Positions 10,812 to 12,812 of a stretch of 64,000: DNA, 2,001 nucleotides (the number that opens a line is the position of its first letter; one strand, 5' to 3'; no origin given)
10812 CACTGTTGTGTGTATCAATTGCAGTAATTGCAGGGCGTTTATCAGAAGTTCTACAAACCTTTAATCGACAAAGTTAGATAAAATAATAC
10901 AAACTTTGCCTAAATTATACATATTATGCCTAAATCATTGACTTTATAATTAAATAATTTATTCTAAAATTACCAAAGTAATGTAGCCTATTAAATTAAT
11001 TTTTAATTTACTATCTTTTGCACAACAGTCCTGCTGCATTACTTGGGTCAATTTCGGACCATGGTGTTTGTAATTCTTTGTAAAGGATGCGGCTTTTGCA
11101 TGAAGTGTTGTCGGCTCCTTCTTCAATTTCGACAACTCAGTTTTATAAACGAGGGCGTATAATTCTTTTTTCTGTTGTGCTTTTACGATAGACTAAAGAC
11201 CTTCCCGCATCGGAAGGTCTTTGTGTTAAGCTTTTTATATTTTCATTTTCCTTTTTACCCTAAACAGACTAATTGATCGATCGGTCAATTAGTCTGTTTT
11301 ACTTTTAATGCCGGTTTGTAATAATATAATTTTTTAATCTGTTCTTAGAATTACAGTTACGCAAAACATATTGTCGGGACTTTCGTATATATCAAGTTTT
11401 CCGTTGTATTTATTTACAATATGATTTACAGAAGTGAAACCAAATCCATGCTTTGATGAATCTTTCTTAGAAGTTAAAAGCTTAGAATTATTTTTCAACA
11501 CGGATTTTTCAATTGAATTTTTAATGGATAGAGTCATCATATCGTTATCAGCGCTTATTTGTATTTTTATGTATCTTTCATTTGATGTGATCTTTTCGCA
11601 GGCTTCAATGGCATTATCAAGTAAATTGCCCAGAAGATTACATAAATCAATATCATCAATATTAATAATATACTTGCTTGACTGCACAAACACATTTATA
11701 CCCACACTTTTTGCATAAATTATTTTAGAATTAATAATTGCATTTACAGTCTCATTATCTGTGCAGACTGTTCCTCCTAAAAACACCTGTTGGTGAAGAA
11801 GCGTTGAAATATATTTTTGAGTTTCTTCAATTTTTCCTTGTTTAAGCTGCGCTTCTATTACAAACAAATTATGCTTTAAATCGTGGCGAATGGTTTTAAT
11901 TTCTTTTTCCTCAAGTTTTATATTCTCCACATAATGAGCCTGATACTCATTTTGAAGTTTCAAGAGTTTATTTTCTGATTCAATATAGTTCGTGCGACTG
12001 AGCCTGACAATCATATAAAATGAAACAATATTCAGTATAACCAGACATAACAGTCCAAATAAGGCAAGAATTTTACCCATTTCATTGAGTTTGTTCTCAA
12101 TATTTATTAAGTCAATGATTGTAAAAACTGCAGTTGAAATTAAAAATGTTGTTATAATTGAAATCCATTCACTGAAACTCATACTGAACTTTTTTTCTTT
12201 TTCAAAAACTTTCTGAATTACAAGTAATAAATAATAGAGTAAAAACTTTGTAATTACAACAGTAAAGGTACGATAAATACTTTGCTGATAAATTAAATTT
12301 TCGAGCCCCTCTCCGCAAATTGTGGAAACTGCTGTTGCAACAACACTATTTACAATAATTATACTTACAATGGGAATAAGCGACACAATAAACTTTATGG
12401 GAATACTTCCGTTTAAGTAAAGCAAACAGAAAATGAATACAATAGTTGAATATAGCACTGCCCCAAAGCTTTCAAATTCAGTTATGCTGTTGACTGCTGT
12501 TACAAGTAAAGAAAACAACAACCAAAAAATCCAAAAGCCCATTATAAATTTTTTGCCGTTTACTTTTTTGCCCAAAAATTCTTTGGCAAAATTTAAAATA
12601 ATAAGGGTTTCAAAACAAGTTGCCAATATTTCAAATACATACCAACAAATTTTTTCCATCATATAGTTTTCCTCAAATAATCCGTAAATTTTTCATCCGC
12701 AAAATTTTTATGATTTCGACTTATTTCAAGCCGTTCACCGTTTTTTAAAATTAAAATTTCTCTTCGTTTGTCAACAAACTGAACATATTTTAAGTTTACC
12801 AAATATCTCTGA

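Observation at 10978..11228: Candidate AgrA-controlled ~250-nt RNA between agrB and agrC (possible RNAIII analog)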

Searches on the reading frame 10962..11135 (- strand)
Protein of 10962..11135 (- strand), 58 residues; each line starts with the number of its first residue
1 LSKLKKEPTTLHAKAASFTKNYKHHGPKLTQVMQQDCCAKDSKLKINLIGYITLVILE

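Call 6: search_protein_families(library=pfam, proteins=[window:10962-11135:-], max_evalue=0.1)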
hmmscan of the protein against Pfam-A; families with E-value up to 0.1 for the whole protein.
window:10962-11135:- (58 aa): 0 families

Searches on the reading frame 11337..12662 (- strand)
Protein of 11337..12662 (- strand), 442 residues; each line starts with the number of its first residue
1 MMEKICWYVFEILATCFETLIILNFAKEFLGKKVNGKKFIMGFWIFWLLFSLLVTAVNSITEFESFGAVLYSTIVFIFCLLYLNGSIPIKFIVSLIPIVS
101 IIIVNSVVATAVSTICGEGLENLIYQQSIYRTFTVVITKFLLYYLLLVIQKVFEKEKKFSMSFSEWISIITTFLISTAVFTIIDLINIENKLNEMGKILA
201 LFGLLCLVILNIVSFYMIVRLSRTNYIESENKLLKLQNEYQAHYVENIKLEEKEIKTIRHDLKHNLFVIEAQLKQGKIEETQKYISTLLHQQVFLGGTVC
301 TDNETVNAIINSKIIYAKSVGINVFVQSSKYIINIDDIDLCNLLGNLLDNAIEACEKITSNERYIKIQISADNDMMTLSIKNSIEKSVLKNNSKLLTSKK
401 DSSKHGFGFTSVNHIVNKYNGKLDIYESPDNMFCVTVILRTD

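Call 6: search_protein_families(library=pfam, proteins=[window:11337-12662:-], max_evalue=0.1)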
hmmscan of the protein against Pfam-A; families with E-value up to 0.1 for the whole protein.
window:11337-12662:- (442 aa): 3 families
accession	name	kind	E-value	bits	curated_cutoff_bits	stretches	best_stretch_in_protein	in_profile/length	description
PF14501.12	HATPase_c_5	-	2.3e-25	88.9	22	1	336-439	2-101/102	GHKL domain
PF02518.31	HATPase_c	-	2.1e-09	38.3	26.4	1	336-440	2-108/111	Histidine kinase-, DNA gyrase B-, and HSP90-like ATPase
PF14689.11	SPOB_a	-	0.012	15.7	28.1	1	253-289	14-50/62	Sensor_kinase_SpoOB-type, alpha-helical domain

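Call 32: find_homologous_proteins(query=window:11337-12662:-, max_evalue=1e-40)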
Query window:11337-12662:- (442 aa): 93 proteins with E <= 1e-40 among 8000 candidates.
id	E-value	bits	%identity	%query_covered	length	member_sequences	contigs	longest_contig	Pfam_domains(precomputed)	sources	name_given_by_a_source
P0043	2.5e-277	937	100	100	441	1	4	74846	PF02518.32,PF14501.13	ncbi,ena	-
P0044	6.6e-217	739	77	100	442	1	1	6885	PF02518.32,PF14501.13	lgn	-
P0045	1.1e-183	629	67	100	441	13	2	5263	PF14689.12,PF02518.32,PF14501.13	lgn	-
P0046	7.6e-172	590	65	100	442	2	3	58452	PF02518.32,PF14501.13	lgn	-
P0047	4.1e-134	466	51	100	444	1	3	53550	PF02518.32,PF14501.13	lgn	-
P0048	8.7e-132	458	51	99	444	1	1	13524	PF02518.32,PF14501.13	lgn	-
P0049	4.9e-67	245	35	98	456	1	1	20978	PF02518.32,PF14501.13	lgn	-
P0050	6.7e-66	241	36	98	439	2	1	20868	PF02518.32,PF14501.13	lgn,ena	-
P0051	1.7e-65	240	33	100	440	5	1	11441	PF02518.32,PF14501.13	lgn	-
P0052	5.5e-65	238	32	99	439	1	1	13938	PF14501.13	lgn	-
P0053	4.1e-64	235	35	98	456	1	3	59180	PF14501.13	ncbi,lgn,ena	-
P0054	1.3e-63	234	32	98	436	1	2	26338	PF02518.32,PF14501.13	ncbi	-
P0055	5.6e-63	232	32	98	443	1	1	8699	PF02518.32,PF14501.13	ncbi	-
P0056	3.2e-62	229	33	98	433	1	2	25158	PF14689.12,PF02518.32,PF14501.13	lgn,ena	-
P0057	3.5e-62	229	32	98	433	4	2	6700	PF14689.12,PF02518.32,PF14501.13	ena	-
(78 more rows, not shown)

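Call 34: find_encoding_contigs(protein=P0046, flank=4000, max_places=4)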
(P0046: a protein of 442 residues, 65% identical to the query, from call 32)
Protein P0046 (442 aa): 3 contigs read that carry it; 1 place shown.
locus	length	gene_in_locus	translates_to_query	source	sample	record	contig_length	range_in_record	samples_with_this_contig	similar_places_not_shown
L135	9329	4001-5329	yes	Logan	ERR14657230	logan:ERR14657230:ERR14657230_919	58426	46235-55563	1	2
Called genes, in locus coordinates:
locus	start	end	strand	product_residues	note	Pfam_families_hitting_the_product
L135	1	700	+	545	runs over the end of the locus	PF00999:Na_H_Exchanger, PF02080:TrkA_C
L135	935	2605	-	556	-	PF04851:ResIII, PF00270:DEAD, PF14617:CMS1 (weak), PF00271:Helicase_C, PF03880:DbpA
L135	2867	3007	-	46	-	-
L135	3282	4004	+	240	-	PF00072:Response_reg, PF04397:LytTR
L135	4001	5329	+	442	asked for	PF02518:HATPase_c (weak), PF14501:HATPase_c_5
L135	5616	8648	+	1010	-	PF12698:ABC2_membrane_3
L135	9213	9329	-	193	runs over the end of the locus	PF04647:AgrB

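Call 35: find_encoding_contigs(protein=P0047, flank=4000, max_places=4)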
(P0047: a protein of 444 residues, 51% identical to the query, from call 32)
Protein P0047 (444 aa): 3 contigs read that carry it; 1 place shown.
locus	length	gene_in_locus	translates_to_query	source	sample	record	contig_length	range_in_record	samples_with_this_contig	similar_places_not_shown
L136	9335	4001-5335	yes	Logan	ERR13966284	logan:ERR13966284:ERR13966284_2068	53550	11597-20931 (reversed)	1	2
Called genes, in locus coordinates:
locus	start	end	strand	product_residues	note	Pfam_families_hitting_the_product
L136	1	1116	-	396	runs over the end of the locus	PF00753:Lactamase_B, PF19583:ODP, PF12706:Lactamase_B_2 (weak), PF00258:Flavodoxin_1, PF03358:FMN_red (faint), PF12724:Flavodoxin_5 (weak)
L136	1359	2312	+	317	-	PF00056:Ldh_1_N, PF02866:Ldh_1_C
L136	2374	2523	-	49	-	-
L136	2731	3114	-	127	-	PF12844:HTH_19, PF13412:HTH_24 (faint), PF13560:HTH_31, PF01381:HTH_3, PF13443:HTH_26 (faint)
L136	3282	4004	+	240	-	PF00072:Response_reg, PF04397:LytTR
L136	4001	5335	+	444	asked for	PF02518:HATPase_c, PF14501:HATPase_c_5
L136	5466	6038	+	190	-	PF04647:AgrB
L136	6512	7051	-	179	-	PF01569:PAP2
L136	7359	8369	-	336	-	PF07451:SpoVAD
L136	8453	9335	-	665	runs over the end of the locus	PF12229:PG_binding_4 (weak), PF04294:VanW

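Call 36: find_encoding_contigs(protein=P0048, flank=4000, max_places=4)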
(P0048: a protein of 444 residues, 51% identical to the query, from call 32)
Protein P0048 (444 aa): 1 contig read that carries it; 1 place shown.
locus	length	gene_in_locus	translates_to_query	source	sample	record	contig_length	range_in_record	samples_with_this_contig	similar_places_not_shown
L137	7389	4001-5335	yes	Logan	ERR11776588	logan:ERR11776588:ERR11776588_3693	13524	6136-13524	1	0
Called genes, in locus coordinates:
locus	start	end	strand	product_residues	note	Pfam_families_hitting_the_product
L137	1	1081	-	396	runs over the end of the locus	PF00753:Lactamase_B (weak), PF19583:ODP, PF00258:Flavodoxin_1, PF03358:FMN_red (faint), PF12724:Flavodoxin_5 (weak)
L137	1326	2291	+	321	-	PF00056:Ldh_1_N, PF02866:Ldh_1_C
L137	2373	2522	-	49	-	-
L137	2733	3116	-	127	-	PF12844:HTH_19, PF13412:HTH_24 (faint), PF13560:HTH_31, PF01381:HTH_3, PF13443:HTH_26 (weak)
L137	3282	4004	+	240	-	PF00072:Response_reg, PF04397:LytTR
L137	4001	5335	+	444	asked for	PF02518:HATPase_c, PF14501:HATPase_c_5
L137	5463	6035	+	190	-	PF04647:AgrB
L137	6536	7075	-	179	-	PF01569:PAP2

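Call 60: find_encoding_contigs(protein=P0053, flank=5000, max_places=2)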
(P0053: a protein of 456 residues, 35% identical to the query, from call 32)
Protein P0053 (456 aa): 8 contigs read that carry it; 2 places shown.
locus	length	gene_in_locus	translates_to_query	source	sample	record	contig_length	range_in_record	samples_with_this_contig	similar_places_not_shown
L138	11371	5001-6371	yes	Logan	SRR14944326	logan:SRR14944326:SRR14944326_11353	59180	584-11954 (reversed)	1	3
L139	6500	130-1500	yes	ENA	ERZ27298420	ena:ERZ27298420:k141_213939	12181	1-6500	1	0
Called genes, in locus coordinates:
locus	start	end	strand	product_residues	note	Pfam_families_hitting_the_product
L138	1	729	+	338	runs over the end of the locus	PF00814:TsaD, PF22521:HypF_C_2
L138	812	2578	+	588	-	PF17297:PEPCK_N, PF00821:PEPCK_GTP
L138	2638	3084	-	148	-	PF03862:SpoVAC_SpoVAEB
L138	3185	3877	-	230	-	-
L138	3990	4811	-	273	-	-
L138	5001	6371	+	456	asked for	PF14501:HATPase_c_5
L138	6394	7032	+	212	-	PF04647:AgrB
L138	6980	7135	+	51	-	-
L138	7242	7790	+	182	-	-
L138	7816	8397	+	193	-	PF01751:Toprim (faint), PF13662:Toprim_4 (weak), PF13331:DUF4093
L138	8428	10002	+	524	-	PF00069:Pkinase, PF07714:PK_Tyr_Ser-Thr, PF03793:PASTA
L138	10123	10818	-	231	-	PF12844:HTH_19 (weak), PF13560:HTH_31, PF01381:HTH_3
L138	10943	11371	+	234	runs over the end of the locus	PF00300:His_Phos_1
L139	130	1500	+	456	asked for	PF14501:HATPase_c_5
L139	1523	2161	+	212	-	PF04647:AgrB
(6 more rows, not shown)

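Call 61: find_encoding_contigs(protein=P0050, flank=5000, max_places=2)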
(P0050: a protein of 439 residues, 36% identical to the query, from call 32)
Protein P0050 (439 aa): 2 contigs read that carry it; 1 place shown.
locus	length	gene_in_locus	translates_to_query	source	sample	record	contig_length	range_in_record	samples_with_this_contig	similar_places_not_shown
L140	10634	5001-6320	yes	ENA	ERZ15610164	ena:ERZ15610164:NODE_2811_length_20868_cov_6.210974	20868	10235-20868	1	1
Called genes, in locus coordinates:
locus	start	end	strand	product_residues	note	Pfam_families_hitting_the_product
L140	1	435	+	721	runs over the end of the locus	-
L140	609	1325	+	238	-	PF00589:Phage_integrase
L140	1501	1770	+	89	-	PF12844:HTH_19 (weak), PF13560:HTH_31, PF01381:HTH_3 (faint)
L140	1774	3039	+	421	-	PF07804:HipA_C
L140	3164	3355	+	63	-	-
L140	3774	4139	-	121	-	PF12844:HTH_19, PF13560:HTH_31, PF01381:HTH_3, PF13443:HTH_26 (weak)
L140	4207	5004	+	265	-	PF00072:Response_reg, PF04397:LytTR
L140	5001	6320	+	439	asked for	PF02518:HATPase_c (weak), PF14501:HATPase_c_5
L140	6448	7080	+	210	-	PF04647:AgrB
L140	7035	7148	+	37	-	-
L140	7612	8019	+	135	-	-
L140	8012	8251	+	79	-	PF12645:HTH_16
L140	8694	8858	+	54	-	-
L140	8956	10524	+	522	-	PF00239:Resolvase, PF07508:Recombinase, PF13408:Zn_ribbon_recom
